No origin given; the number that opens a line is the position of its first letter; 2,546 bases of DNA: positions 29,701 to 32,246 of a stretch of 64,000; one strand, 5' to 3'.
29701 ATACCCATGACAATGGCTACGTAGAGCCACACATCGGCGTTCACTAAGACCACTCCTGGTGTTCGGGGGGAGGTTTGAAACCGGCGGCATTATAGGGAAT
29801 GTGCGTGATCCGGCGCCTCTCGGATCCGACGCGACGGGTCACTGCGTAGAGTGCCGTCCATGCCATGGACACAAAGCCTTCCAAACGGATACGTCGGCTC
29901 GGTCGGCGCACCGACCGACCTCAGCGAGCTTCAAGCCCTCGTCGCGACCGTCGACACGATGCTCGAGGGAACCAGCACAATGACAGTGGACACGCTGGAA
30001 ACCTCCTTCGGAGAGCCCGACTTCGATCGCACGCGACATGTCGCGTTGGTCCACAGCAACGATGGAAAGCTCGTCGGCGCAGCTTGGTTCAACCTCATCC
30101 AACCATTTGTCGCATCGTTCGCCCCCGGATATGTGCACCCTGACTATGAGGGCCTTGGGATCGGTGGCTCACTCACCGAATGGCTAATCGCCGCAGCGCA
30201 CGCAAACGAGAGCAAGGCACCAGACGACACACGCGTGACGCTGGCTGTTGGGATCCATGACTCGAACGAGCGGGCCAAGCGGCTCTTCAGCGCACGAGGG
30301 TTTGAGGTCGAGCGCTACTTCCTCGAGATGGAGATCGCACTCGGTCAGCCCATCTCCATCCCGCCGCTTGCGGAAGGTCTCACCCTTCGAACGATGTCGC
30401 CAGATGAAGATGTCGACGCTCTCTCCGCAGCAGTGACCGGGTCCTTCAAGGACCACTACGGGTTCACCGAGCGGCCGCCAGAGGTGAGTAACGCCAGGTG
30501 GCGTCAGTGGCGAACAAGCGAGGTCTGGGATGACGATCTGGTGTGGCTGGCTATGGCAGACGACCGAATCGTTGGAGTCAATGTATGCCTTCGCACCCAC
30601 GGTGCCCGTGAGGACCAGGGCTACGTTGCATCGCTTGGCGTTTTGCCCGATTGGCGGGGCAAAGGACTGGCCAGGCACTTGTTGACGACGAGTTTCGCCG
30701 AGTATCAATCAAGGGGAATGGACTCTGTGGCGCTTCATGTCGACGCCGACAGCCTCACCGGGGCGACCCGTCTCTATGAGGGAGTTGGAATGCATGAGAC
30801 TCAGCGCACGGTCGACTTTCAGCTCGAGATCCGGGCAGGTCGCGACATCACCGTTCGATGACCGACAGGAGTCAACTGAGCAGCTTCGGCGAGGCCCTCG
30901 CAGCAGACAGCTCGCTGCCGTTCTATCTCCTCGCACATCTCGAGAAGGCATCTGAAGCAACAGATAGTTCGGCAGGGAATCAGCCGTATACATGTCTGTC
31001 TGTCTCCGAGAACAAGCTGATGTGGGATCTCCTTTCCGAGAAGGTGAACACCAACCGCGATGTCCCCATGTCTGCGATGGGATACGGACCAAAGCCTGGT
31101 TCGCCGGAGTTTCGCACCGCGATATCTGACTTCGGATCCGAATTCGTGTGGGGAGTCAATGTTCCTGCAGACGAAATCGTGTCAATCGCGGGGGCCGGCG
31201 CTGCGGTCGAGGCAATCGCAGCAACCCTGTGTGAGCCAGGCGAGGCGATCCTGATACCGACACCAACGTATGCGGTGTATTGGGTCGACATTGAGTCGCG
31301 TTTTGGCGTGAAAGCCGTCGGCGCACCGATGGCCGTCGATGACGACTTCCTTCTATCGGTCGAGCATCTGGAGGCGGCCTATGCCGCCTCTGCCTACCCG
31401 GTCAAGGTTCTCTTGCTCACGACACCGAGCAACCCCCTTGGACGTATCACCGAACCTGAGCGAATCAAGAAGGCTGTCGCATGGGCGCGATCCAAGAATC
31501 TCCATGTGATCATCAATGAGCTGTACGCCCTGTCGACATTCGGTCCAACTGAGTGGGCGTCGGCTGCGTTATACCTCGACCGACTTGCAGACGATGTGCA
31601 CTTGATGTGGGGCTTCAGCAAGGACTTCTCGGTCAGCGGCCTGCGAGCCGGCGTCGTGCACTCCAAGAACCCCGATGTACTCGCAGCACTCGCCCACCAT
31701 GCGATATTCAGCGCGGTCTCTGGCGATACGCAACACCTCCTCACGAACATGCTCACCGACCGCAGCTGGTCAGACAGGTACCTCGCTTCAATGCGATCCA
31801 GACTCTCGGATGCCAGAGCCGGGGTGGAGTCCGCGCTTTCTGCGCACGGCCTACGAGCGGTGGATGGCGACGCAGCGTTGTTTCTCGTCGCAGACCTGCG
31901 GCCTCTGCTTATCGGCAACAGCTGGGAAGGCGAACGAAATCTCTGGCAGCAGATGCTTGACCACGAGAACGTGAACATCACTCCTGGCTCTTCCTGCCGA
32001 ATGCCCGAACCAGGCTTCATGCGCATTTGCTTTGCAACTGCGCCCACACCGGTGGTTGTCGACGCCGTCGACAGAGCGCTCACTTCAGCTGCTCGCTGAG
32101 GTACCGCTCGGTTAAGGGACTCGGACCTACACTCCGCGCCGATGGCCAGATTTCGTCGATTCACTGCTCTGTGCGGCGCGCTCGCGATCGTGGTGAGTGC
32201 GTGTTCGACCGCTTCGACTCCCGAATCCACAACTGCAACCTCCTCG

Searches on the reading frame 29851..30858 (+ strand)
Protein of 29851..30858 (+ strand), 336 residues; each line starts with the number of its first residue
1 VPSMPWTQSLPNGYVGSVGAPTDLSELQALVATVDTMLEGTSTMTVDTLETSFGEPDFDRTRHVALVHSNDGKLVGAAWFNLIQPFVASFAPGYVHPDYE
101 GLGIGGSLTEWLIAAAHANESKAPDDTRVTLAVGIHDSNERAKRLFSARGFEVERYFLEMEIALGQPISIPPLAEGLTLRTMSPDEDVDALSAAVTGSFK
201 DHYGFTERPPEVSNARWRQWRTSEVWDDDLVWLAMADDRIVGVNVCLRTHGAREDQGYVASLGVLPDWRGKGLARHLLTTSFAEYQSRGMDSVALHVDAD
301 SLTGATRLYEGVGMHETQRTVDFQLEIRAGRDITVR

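Call 61: search_protein_families(library=pfam, proteins=[window:29851-30858:+], max_evalue=0.01)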
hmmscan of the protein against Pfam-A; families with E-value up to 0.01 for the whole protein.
window:29851-30858:+ (336 aa): 8 families
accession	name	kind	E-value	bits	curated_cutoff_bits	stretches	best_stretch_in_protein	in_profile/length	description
PF00583.31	Acetyltransf_1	-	1.9e-24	86.6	20.7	2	223-313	24-115/116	Acetyltransferase (GNAT) family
PF13508.13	Acetyltransf_7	-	4.2e-18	65.9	27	2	228-313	2-81/84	Acetyltransferase (GNAT) domain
PF13673.13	Acetyltransf_10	-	4.6e-13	49.7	23.6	1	228-321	30-114/128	Acetyltransferase (GNAT) domain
PF13527.13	Acetyltransf_9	-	2.3e-08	34.5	25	1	188-296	10-112/127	Acetyltransferase (GNAT) domain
PF08445.16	FR47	-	1.4e-07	31.8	22.1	1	253-318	18-81/86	FR47-like protein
PF14542.12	Acetyltransf_CG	-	0.00055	20.4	30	0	75-122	12-59/80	GCN5-related N-acetyl-transferase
PF13480.13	Acetyltransf_6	-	0.0016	19.1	22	0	176-295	19-134/143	Acetyltransferase (GNAT) domain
PF17013.11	Acetyltransf_15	-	0.0082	16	35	0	261-299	77-119/210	Putative acetyl-transferase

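Call 62: search_protein_families(library=ncbifam, proteins=[window:29851-30858:+], max_evalue=0.001)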
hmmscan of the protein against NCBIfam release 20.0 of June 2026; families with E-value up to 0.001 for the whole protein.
window:29851-30858:+ (336 aa): 7 families
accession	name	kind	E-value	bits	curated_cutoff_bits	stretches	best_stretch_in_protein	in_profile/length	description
TIGR03448.1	mycothiol_MshD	equivalog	6.1e-19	68.4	163.1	1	26-321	13-292/294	mycothiol synthase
TIGR01575.1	rimI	equivalog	4e-13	49.7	86.4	1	223-320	25-118/132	ribosomal protein S18-alanine N-acetyltransferase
NF002959.0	PRK03624.1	equivalog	5.4e-08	32.7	124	1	227-319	47-134/147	GNAT family acetyltransferase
NF007025.1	PRK09491.1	equivalog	4.4e-07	29.9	173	0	259-319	65-124/145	ribosomal protein S18-alanine N-acetyltransferase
NF040503.1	resist_ArsN1a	equivalog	5.9e-05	22.9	170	0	94-152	83-134/159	arsinothricin resistance N-acetyltransferase ArsN1 family A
NF005840.0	PRK07757.1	equivalog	0.00012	22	154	0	232-319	45-123/153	N-acetyltransferase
NF033083.0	AAC_3_I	equivalog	0.00013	22.2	200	0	188-319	12-139/145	AAC(3)-I family aminoglycoside N-acetyltransferase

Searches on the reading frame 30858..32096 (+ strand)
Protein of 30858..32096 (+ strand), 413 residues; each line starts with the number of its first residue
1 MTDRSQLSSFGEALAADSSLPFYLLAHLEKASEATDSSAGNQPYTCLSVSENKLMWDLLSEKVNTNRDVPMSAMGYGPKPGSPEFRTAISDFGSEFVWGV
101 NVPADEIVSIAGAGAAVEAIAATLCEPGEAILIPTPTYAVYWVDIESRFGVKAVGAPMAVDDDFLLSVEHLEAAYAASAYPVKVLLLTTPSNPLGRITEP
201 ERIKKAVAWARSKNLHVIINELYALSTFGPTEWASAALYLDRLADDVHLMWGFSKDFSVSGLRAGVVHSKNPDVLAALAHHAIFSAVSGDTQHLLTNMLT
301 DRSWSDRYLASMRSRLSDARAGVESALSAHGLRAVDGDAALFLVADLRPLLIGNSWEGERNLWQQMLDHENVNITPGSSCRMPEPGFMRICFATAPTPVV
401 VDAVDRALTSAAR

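Call 62: search_protein_families(library=ncbifam, proteins=[window:30858-32096:+], max_evalue=0.001)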
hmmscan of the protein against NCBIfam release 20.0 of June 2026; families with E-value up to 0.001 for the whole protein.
window:30858-32096:+ (413 aa): 62 families (the best 25 are shown)
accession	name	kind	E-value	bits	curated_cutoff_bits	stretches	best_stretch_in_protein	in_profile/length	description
NF041364.1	GntC_guanitoxin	equivalog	1.6e-34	119.4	415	1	61-406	18-352/356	guanitoxin biosynthesis PLP-dependent (S)-gamma-hydroxy-L-arginine cyclodehydratase GntC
NF004770.0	PRK06108.1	subfamily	1.4e-28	99.8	422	1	76-406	69-387/396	pyridoxal phosphate-dependent aminotransferase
NF005588.0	PRK07309.1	equivalog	1.3e-26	93.5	576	1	76-406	63-381/391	pyridoxal phosphate-dependent aminotransferase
NF005855.0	PRK07777.1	equivalog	2.1e-26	93.1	553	1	75-361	60-340/391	pyridoxal phosphate-dependent aminotransferase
NF005744.0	PRK07568.1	subfamily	7e-26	90.9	389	1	68-347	54-326/398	pyridoxal phosphate-dependent aminotransferase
NF006514.0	PRK08960.1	equivalog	1.7e-25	89.7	554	1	73-406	62-380/388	pyridoxal phosphate-dependent aminotransferase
NF005601.0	PRK07337.1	equivalog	2.9e-25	89.2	496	1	66-406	58-387/394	pyridoxal phosphate-dependent aminotransferase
NF005732.0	PRK07550.1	equivalog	1.1e-24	87.2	366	1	72-406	62-383/389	aminotransferase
NF006756.0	PRK09276.1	subfamily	4.3e-24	85.2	507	1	20-406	11-381/387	LL-diaminopimelate aminotransferase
TIGR01265.1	tyr_nico_aTase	subfamily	1.2e-23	83.7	292.45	1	73-406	66-394/403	tyrosine/nicotianamine family aminotransferase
TIGR03540.1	DapC_direct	equivalog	2.3e-23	82.8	593.25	1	74-406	61-379/383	LL-diaminopimelate aminotransferase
TIGR01264.1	tyr_amTase_E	equivalog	2.9e-22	79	474.25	1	74-406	67-394/403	tyrosine transaminase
TIGR04350.1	C_S_lyase_PatB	subfamily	5e-22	78.3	340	1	94-406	75-378/384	PatB family C-S lyase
NF006488.0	PRK08912.1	equivalog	9.6e-22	77.4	498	1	73-406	56-379/387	aminotransferase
NF041091.1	asp_aminotase_Arch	equivalog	1.4e-21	76.8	550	1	76-396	60-361/376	aspartate aminotransferase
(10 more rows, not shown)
